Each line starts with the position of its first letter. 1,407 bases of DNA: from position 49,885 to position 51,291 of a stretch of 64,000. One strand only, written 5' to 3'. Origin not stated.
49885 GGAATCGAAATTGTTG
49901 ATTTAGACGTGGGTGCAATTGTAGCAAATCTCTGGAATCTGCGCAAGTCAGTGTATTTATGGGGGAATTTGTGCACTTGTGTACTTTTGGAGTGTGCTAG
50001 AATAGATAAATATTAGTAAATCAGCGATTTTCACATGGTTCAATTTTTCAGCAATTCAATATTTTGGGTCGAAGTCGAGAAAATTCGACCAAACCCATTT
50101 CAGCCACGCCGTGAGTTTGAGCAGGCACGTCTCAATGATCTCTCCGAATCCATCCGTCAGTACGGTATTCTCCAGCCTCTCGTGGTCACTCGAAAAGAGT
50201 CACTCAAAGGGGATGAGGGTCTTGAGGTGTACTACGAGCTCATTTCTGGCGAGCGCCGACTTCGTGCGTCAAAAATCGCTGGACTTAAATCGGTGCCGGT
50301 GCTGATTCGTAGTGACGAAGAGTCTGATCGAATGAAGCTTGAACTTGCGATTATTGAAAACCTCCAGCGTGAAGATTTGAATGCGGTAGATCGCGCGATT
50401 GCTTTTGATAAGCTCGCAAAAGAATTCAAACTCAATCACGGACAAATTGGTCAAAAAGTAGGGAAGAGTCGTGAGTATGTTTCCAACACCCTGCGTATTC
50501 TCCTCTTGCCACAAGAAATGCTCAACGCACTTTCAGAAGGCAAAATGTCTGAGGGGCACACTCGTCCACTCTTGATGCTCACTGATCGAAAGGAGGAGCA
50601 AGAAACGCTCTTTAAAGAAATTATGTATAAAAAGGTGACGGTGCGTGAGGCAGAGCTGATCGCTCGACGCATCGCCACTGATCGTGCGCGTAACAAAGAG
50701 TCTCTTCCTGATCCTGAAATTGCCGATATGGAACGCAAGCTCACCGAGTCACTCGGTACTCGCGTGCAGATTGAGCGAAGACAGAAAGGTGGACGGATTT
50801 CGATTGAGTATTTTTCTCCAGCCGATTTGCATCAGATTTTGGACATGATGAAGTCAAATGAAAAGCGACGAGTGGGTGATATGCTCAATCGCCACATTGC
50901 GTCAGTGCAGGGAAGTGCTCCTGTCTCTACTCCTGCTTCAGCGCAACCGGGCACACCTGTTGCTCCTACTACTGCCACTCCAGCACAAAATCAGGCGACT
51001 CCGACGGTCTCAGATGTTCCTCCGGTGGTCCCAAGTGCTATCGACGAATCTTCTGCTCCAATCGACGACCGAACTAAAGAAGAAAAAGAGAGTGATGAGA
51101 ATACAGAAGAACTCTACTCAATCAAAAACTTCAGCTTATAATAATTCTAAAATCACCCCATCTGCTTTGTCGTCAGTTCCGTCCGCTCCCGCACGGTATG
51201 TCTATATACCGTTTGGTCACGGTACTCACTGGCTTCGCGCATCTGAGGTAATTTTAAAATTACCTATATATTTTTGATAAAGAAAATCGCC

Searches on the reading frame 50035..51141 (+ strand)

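Call 8: search_protein_families(library=pfam, proteins=[window:50035-51141:+], max_evalue=0.001)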
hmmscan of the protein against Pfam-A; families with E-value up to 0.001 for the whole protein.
window:50035-51141:+ (368 aa): 3 families
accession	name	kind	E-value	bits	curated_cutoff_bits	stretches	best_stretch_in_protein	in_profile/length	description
PF17762.8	HTH_ParB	-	5.7e-28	97.5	22.6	1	113-213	1-100/102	ParB HTH domain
PF02195.25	ParB_N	-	1.6e-26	92.6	26.3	1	11-111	5-95/95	ParB N-terminal domain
PF23552.2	ParB_C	-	4.7e-11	42.4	23.8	1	225-271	1-48/50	ParB dimerisation domain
